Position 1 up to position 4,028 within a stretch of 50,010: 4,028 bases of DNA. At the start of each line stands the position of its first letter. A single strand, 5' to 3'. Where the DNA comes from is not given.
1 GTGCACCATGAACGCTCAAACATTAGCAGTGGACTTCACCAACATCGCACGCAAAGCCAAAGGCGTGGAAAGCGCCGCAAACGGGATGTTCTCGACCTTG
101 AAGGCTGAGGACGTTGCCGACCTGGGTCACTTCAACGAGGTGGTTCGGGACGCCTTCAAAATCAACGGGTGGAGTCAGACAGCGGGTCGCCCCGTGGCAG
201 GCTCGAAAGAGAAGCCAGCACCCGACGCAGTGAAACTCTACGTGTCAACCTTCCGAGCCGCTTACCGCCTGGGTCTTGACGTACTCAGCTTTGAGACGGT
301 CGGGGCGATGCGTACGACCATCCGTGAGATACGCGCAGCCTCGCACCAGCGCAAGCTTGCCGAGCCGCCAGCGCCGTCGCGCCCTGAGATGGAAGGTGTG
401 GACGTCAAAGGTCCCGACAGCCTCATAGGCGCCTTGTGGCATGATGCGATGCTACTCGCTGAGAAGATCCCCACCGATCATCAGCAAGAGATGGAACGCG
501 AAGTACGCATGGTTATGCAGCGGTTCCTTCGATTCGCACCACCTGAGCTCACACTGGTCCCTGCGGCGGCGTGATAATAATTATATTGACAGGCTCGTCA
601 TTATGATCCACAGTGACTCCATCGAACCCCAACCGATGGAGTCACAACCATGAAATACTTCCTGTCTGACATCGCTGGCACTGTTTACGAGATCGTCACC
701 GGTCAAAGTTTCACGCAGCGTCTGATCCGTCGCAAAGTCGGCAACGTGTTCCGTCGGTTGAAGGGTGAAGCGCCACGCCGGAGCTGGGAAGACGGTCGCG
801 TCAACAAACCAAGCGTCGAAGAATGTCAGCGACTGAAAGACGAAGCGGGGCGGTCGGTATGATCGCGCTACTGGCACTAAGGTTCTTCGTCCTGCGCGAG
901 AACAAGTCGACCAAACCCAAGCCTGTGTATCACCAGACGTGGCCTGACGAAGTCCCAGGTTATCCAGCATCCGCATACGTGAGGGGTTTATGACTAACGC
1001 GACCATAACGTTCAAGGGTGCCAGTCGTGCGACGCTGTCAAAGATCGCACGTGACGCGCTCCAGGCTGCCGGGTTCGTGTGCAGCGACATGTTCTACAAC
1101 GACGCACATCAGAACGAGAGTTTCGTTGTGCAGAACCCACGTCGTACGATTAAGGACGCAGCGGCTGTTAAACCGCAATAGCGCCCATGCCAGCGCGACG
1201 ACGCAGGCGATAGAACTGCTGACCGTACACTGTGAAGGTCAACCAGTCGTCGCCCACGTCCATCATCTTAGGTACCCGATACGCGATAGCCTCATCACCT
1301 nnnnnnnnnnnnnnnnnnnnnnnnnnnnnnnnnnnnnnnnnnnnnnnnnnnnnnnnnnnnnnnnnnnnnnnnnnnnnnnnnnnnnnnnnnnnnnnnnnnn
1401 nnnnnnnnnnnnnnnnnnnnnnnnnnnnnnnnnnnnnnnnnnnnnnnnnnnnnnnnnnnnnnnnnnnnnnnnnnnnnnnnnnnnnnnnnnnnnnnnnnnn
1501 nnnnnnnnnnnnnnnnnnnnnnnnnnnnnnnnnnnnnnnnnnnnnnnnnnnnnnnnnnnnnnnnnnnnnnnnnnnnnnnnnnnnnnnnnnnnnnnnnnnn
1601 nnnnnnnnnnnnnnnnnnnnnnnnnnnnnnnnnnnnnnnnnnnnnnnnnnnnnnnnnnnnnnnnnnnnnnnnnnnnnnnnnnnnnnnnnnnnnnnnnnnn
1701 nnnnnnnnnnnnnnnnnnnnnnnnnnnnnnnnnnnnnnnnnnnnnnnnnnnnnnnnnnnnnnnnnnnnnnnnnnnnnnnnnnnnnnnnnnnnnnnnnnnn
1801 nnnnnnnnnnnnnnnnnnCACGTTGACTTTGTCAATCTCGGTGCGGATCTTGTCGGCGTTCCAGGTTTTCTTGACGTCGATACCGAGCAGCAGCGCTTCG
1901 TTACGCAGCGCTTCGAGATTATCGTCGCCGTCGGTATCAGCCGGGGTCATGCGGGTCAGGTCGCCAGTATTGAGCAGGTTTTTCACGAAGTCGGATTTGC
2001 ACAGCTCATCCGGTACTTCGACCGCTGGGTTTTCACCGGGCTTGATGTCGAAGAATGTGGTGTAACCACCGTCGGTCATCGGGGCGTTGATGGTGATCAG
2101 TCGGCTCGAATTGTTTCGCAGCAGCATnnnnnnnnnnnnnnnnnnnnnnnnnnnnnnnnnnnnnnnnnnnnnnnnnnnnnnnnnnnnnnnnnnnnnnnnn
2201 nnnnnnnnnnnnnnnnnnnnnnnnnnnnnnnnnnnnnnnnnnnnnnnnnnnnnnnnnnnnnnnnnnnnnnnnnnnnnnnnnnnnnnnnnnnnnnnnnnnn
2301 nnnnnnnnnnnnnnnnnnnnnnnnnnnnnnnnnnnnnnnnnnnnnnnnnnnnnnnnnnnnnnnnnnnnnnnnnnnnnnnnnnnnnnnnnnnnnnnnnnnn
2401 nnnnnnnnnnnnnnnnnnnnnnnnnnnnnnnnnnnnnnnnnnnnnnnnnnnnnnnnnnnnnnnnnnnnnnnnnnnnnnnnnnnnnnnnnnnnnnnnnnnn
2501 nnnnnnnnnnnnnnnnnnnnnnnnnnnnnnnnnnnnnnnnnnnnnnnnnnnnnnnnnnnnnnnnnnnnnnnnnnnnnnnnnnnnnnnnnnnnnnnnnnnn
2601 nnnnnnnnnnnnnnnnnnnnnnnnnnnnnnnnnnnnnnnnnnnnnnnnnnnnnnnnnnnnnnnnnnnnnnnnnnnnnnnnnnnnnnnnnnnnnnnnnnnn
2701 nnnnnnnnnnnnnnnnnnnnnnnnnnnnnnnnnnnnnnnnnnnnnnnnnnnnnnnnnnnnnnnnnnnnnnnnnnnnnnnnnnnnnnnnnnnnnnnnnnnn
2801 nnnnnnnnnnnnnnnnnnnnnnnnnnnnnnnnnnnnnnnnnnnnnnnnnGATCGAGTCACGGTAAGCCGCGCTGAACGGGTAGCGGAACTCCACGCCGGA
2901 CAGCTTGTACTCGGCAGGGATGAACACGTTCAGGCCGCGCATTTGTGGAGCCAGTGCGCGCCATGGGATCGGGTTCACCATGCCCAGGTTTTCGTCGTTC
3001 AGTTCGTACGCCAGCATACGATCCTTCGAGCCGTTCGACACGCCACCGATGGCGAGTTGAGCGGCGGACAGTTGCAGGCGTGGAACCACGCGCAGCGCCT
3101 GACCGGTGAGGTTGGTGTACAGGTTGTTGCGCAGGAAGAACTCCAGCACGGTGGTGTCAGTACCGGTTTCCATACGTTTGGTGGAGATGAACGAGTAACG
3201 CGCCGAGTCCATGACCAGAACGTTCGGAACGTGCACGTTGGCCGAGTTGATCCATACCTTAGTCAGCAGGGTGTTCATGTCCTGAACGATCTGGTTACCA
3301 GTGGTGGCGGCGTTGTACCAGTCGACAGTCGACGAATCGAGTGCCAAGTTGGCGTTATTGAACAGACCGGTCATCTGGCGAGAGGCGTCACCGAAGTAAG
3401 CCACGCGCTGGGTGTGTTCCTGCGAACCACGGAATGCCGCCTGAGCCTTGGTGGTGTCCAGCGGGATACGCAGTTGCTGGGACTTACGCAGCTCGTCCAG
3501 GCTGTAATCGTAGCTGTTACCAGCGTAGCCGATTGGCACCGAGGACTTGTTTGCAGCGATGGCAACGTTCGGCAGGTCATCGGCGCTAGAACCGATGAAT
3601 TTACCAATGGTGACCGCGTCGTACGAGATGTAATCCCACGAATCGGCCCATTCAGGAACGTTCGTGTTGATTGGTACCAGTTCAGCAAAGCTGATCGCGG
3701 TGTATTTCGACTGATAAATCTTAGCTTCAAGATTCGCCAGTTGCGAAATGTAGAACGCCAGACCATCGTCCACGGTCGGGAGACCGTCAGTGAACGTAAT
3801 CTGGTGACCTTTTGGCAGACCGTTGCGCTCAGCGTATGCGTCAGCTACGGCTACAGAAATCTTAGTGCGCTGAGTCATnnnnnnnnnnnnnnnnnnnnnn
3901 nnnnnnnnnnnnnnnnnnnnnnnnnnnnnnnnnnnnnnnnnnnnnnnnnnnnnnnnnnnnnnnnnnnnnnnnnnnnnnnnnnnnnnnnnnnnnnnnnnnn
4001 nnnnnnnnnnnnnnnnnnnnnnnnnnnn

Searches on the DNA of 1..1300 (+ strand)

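Call 7: search_dna_similar(query=window:1-1300:+, collection=phages, mode=distant, max_rows=30)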
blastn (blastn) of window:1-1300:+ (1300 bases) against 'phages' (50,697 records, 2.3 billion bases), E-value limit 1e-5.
Records with a match: 37; places in all: 37; records where one place covers at least 80% of the query: 0.
Best place of each record, by identity: 60-80% 37.
By first word of the organism name: Klebsiella 30; Edwardsiella 5; Acinetobacter 1; Phage 1.
By host as written in the record: Klebsiella pneumoniae 21; - 5; Edwardsiella ictaluri 2; Klebsiella pneumoniae 0915 2; Klebsiella pneumonaie 2; Edwardsiella ictaluri strain E1 1; Acinetobacter pittii 1; Klebsiella pneumoniae K2 1; and 2 more.
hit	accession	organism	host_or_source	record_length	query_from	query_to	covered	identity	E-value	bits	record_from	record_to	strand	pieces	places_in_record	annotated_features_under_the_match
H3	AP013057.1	Edwardsiella phage PEi21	Edwardsiella ictaluri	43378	1168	1299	10%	73.1%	7e-11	75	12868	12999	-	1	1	hypothetical protein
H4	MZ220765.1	Edwardsiella phage PVN06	Edwardsiella ictaluri strain E1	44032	1168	1299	10%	73.1%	7e-11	75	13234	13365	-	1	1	hypothetical protein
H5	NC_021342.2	Edwardsiella phage PEi21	Edwardsiella ictaluri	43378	1168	1299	10%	73.1%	7e-11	75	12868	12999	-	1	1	virion structural protein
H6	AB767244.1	Edwardsiella phage MSW-3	-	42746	1168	1299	10%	71.6%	3e-8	66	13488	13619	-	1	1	hypothetical protein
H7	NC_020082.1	Edwardsiella phage MSW-3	-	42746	1168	1299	10%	71.6%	3e-8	66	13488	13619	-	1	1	virion structural protein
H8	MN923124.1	Acinetobacter phage LAPP1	Acinetobacter pittii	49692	1168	1300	10%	70.7%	1e-7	65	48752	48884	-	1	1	hypothetical protein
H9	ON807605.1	Phage vB_KsaM-C1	-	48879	1168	1299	10%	71.2%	1e-8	68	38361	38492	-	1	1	head-to-tail adaptor | deoxyuridine 5'-triphosphate nucleotidhydrolase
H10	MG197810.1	Klebsiella phage 1611E-K2-1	Klebsiella pneumoniae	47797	1168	1300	10%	69.9%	1e-6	61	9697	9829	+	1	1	none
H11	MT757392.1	Klebsiella phage vB_KleM_KB2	Klebsiella pneumoniae 0915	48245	1168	1300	10%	69.9%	1e-6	61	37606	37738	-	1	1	hypothetical protein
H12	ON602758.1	Klebsiella phage VLCpiM12a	Klebsiella pneumoniae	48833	1168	1300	10%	69.9%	1e-6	61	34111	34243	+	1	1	virion structural protein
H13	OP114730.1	Klebsiella phage SBP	Klebsiella pneumoniae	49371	1168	1300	10%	69.9%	1e-6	61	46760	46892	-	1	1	head completion protein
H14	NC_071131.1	Klebsiella phage VLCpiM12a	Klebsiella pneumoniae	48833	1168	1300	10%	69.9%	1e-6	61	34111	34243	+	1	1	virion structural protein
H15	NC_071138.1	Klebsiella phage 1611E-K2-1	Klebsiella pneumoniae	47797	1168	1300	10%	69.9%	1e-6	61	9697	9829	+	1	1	virion structural protein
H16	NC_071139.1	Klebsiella phage vB_KleM_KB2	Klebsiella pneumoniae 0915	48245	1168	1300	10%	69.9%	1e-6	61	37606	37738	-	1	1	virion structural protein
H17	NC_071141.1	Klebsiella phage SBP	Klebsiella pneumoniae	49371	1168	1300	10%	69.9%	1e-6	61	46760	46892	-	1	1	virion structural protein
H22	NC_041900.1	Klebsiella phage vB_KpnM_KpV52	Klebsiella pneumoniae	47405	1181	1300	9%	71.7%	1e-7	64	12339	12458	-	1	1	virion structural protein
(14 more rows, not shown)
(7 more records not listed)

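Call 14: get_annotated_region(hit=H5, flank=4000)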
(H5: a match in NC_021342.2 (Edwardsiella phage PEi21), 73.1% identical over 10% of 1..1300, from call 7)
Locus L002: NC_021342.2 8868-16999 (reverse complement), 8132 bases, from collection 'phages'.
description: Edwardsiella phage PEi21, complete genome.
organism: Edwardsiella phage PEi21 (NCBI taxid 1325372)
taxonomy: Viruses; Duplodnaviria; Heunggongvirae; Uroviricota; Caudoviricetes; Yokohamavirus; Yokohamavirus PEi21
host: Edwardsiella ictaluri; source: -; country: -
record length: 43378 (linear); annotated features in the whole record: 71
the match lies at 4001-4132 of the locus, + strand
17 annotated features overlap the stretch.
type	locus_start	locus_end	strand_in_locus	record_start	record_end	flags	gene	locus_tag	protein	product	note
CDS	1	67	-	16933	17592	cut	-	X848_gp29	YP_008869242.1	tail fiber protein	PEi21_ORF-29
CDS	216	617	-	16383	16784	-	-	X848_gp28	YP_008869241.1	hypothetical protein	PEi21_ORF-28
CDS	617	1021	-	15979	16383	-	-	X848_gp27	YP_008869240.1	hypothetical protein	PEi21_ORF-27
CDS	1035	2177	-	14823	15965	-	-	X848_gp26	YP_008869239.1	tail sheath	PEi21_ORF-26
CDS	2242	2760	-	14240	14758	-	-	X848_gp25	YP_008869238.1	hypothetical protein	PEi21_ORF-25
CDS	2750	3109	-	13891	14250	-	-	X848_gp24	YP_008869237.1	hypothetical protein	PEi21_ORF-24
CDS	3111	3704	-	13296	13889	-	-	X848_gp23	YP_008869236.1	tail completion or Neck1 protein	PEi21_ORF-23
CDS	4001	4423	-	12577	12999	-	-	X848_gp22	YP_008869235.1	virion structural protein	PEi21_ORF-22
CDS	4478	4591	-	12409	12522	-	-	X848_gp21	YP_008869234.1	hypothetical protein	PEi21_ORF-21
CDS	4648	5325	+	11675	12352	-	-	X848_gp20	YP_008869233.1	anti-repressor Ant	PEi21_ORF-20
CDS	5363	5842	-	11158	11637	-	-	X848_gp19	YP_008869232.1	hypothetical protein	PEi21_ORF-19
CDS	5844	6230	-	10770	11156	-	-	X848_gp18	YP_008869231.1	hypothetical protein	PEi21_ORF-18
CDS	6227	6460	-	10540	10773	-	-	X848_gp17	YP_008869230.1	hypothetical protein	PEi21_ORF-17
CDS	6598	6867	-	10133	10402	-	-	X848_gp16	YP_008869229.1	hypothetical protein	PEi21_ORF-16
CDS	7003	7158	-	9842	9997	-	-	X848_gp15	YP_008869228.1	hypothetical protein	PEi21_ORF-15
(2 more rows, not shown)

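Call 15: get_annotated_region(hit=H22, flank=4000)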
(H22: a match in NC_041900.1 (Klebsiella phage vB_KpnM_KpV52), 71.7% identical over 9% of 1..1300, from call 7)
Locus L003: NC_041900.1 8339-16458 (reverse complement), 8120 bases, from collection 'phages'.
description: Klebsiella phage vB_KpnM_KpV52, complete genome.
organism: Klebsiella phage vB_KpnM_KpV52 (NCBI taxid 1912321)
taxonomy: Viruses; Duplodnaviria; Heunggongvirae; Uroviricota; Caudoviricetes; Jedunavirus; Jedunavirus KpV80
host: Klebsiella pneumoniae; source: sewage; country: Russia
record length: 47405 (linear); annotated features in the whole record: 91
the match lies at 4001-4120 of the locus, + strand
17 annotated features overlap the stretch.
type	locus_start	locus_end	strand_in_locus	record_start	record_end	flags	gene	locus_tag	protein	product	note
CDS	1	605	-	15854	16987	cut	-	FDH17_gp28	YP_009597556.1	tail sheath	-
CDS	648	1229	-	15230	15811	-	-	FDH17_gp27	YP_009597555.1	hypothetical protein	-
CDS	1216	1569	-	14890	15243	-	-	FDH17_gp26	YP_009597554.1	hypothetical protein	-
CDS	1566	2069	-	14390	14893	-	-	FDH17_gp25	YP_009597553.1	tail completion or Neck1 protein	-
regulatory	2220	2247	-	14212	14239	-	-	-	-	promoter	-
regulatory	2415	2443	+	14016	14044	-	-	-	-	promoter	-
CDS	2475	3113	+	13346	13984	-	-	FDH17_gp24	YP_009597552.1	hypothetical protein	-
CDS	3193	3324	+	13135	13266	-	-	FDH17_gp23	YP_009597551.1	hypothetical protein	-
CDS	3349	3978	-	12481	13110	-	-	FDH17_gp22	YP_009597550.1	virion structural protein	-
CDS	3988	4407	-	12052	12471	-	-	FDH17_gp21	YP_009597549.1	virion structural protein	-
CDS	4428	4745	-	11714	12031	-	-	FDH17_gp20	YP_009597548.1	hypothetical protein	-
CDS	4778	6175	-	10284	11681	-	-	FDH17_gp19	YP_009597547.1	homing endonuclease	-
regulatory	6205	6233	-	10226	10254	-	-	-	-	promoter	-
regulatory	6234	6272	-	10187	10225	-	-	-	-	terminator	rho-independent terminator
CDS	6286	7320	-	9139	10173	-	-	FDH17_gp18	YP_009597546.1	major head protein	-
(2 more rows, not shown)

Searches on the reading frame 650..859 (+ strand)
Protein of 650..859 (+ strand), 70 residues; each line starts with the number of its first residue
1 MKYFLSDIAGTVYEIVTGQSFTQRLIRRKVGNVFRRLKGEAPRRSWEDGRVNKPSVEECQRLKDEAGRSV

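Call 11: search_protein_families(library=phrogs, proteins=[window:650-859:+], max_evalue=0.01)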
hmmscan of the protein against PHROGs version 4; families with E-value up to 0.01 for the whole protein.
window:650-859:+ (70 aa): 0 families

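Call 12: search_protein_families(library=pfam, proteins=[window:650-859:+], max_evalue=0.1)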
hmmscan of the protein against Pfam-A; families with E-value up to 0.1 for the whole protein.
window:650-859:+ (70 aa): 0 families

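Call 74: find_homologous_proteins(query=window:650-859:+)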
Query window:650-859:+ (70 aa): 8 proteins with E <= 0.001 among 8 candidates.
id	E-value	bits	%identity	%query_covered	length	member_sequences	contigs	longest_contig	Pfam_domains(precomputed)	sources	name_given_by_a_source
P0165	1.2e-37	144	96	100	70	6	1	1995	-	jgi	jgi:hypothetical protein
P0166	7.5e-33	129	89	94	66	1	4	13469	-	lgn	-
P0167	1.1e-22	97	71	100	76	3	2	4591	-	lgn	-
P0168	2.1e-21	93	98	66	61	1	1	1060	-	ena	-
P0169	4.6e-19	85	66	99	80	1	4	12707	-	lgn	-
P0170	6.9e-18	82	61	100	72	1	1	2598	-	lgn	-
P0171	1.4e-13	68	55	99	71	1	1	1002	-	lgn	-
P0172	4.3e-11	60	57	99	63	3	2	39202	-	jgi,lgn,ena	jgi:hypothetical protein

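Call 96: search_protein_families(library=ncbifam, proteins=[window:650-859:+], max_evalue=0.1)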
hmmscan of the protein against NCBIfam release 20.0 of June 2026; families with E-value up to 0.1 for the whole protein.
window:650-859:+ (70 aa): 0 families

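Call 97: search_protein_families(library=padloc, proteins=[window:650-859:+], max_evalue=0.1)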
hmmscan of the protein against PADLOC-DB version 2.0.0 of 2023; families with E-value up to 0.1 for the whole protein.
window:650-859:+ (70 aa): 0 families

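Call 101: predict_structure(alignment_id=A9)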
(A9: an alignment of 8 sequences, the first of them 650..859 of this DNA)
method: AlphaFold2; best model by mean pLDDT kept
length: 70 residues; sequences in the alignment: 8
mean_pLDDT: 65.5   pTM: 0.42
mean pLDDT of the five models: 65.5, 61.5, 60.3, 57.9, 57.8
residues with pLDDT >= 90: 0; 70-90: 27; 50-70: 35; < 50: 8
segments of 3 or more residues with pLDDT < 50: 1-5
pLDDT, mean of each block of 10 residues (from residue 1): 48 58 74 86 67 65 61
secondary structure, 60 per line:
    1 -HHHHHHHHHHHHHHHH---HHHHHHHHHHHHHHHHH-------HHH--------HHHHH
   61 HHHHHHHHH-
elements in order: H2-17 H21-37 H56-69

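Call 118: search_solved_structures(query=A9, max_evalue=1)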
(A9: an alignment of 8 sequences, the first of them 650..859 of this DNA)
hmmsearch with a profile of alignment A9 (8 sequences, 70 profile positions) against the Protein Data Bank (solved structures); distinct sequences matched with E-value up to 1: 2.
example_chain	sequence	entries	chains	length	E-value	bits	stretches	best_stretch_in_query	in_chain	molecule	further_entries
7m67_A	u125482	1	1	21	0.034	17.3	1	26-41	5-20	Schistocin-1 antimicrobial peptide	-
3fzq_A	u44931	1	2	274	0.58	13.4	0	14-36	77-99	Putative hydrolase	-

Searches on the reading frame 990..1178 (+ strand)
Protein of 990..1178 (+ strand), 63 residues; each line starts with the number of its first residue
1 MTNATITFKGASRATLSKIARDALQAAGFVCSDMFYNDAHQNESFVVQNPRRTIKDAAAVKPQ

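Call 11: search_protein_families(library=phrogs, proteins=[window:990-1178:+], max_evalue=0.01)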
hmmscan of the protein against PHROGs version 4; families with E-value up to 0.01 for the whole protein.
window:990-1178:+ (63 aa): 0 families

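Call 12: search_protein_families(library=pfam, proteins=[window:990-1178:+], max_evalue=0.1)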
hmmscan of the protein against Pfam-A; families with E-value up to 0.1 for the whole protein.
window:990-1178:+ (63 aa): 0 families

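Call 75: find_homologous_proteins(query=window:990-1178:+)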
Query window:990-1178:+ (63 aa): 12 proteins with E <= 0.001 among 12 candidates.
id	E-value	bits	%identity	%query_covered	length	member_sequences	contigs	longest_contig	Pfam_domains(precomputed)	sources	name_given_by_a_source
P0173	4.7e-27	109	96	87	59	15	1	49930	-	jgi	jgi:hypothetical protein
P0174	1.6e-25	105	91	89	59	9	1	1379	-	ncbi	-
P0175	2.9e-25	104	91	89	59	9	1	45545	-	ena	-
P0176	1.1e-24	102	88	90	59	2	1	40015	-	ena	-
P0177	1.6e-24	102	82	97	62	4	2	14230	-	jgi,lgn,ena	-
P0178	4.2e-23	97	87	87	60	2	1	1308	-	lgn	-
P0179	9.8e-23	96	82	89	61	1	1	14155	-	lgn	-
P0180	3.5e-22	94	81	86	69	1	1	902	-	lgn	-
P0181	3.7e-21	91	77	89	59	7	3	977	-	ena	-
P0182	1.0e-19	87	86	89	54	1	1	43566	-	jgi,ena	-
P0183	3.0e-18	82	73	89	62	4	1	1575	-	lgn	-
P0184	5.2e-18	81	69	92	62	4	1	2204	-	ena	-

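Call 96: search_protein_families(library=ncbifam, proteins=[window:990-1178:+, P0184], max_evalue=0.1)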
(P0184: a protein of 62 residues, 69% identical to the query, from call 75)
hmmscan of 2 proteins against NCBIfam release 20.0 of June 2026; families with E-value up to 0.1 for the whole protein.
window:990-1178:+ (63 aa): 0 families

P0184 (62 aa): 0 families

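Call 97: search_protein_families(library=padloc, proteins=[window:990-1178:+, P0184], max_evalue=0.1)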
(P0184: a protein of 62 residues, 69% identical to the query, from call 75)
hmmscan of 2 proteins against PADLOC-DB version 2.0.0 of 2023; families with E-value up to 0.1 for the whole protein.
window:990-1178:+ (63 aa): 0 families

P0184 (62 aa): 1 family
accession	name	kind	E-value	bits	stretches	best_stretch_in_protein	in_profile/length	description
PDLC02911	VakA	-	0.0057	15.2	1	5-22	4-21/163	-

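Call 117: search_solved_structures(query=A10, max_evalue=1)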
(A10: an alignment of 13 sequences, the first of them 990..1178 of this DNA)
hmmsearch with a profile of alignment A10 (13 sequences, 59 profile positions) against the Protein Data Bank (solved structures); distinct sequences matched with E-value up to 1: 2.
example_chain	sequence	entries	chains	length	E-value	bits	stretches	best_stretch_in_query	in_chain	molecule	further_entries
6c2u_A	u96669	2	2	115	0.42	13.6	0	9-28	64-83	phosphate-loop protein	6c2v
6ij1_A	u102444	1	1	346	0.74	12.8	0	7-24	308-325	Prenylcyclase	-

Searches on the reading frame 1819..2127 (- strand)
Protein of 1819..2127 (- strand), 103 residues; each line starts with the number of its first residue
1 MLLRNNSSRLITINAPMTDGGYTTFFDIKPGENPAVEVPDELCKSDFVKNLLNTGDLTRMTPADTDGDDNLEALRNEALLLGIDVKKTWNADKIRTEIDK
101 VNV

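Call 11: search_protein_families(library=phrogs, proteins=[window:1819-2127:-], max_evalue=0.01)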
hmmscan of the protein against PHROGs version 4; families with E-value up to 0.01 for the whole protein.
window:1819-2127:- (103 aa): 2 families
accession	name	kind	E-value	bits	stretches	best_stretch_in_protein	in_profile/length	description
phrog_10035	-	unknown function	2.5e-23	83.6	1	1-101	2-103/106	-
phrog_28621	-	unknown function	6.8e-05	24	1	28-61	38-71/89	-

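Call 12: search_protein_families(library=pfam, proteins=[window:1819-2127:-], max_evalue=0.1)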
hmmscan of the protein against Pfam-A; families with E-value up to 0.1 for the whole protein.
window:1819-2127:- (103 aa): 0 families

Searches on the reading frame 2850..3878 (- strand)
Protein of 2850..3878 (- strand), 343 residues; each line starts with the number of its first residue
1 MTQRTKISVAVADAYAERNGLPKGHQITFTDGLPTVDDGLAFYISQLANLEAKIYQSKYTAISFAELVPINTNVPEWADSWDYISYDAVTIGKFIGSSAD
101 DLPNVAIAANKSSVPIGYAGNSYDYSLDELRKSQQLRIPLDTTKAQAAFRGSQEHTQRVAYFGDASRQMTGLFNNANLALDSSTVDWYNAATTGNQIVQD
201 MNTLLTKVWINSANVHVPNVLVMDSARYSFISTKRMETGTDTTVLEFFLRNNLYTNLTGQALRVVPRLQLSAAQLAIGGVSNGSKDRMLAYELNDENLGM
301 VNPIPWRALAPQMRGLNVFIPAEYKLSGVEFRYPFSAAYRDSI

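Call 44: search_dna_similar(query=window:2850-3878:-, collection=phages, mode=protein, max_rows=25)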
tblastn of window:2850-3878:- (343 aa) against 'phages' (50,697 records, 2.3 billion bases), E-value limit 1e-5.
Records with a match: 1413; places in all: 1415; records where one place covers at least 80% of the query: 1376.
Best place of each record, by identity: 60-80% 7; <60% 1406.
By first word of the organism name: Klebsiella 472; Escherichia 337; Vibrio 267; Shigella 35; Salmonella 27; Yersinia 26; Erwinia 25; Aeromonas 22; Campylobacter 20; Rhizobium 18; and 42 more.
By host as written in the record: - 349; Klebsiella pneumoniae 211; Escherichia coli 98; Escherichia coli DSM 12242 43; Escherichia coli K-12 MG1655 35; Campylobacter jejuni 20; Vibrio cyclitrophicus 16; Erwinia amylovora 16; and 300 more.
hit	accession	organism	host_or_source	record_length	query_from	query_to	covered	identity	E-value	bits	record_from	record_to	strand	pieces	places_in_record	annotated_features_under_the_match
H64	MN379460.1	Vibrio phage Rostov M3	Vibrio cholerae O1 Classical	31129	13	343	97%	73.1%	5e-165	515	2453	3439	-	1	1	putative major capsid protein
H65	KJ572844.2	Vibrio phage 24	Vibrio cholerae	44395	13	343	97%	73.1%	5e-165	515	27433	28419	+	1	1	putative major capsid protein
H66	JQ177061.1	Vibrio phage CP-T1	Vibrio cholerae ElTor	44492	13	343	97%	73.1%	5e-165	515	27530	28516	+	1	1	putative major capsid protein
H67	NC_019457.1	Vibrio phage CP-T1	Vibrio cholerae ElTor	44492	13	343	97%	73.1%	5e-165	515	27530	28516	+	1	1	major head protein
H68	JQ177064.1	Vibrio phage vB_VchM-138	Vibrio cholerae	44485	13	343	97%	72.5%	1e-164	514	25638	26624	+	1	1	putative major capsid protein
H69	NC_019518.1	Vibrio phage vB_VchM-138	Vibrio cholerae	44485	13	343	97%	72.5%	1e-164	514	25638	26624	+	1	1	major head protein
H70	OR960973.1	Alcaligenes phage CASP1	Alcaligenes faecalis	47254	6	341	98%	53.4%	6e-114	369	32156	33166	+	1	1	hypothetical protein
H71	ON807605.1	Phage vB_KsaM-C1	-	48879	31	343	91%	55.9%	2e-105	344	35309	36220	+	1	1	major capsid protein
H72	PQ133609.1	Klebsiella phage P5026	Klebsiella pneumoniae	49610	24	343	93%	53.9%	4e-104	340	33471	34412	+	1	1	hypothetical protein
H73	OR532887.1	Klebsiella phage RCIP0093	Klebsiella pneumoniae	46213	35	343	90%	54.7%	2e-103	338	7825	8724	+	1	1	hypothetical protein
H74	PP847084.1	Klebsiella phage KpTDp1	Klebsiella pneumoniae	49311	35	343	90%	54.4%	5e-104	340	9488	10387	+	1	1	hypothetical protein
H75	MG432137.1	Pectobacterium phage PEAT2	Solanum tuberosum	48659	35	343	90%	54.4%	1e-103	338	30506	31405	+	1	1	major capsid protein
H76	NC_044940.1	Pectobacterium phage PEAT2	Solanum tuberosum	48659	35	343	90%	54.4%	1e-103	338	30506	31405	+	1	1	major head protein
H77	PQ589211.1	Klebsiella phage vB_KpnM_JYSS3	Klebsiella pneumoniae 21AA2216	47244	35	343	90%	54.4%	2e-102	335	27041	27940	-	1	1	none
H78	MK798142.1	Pantoea phage vB_PagM_AAM22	Pantoea agglomerans AUR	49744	37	343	90%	54.7%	7e-103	337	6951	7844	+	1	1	major capsid protein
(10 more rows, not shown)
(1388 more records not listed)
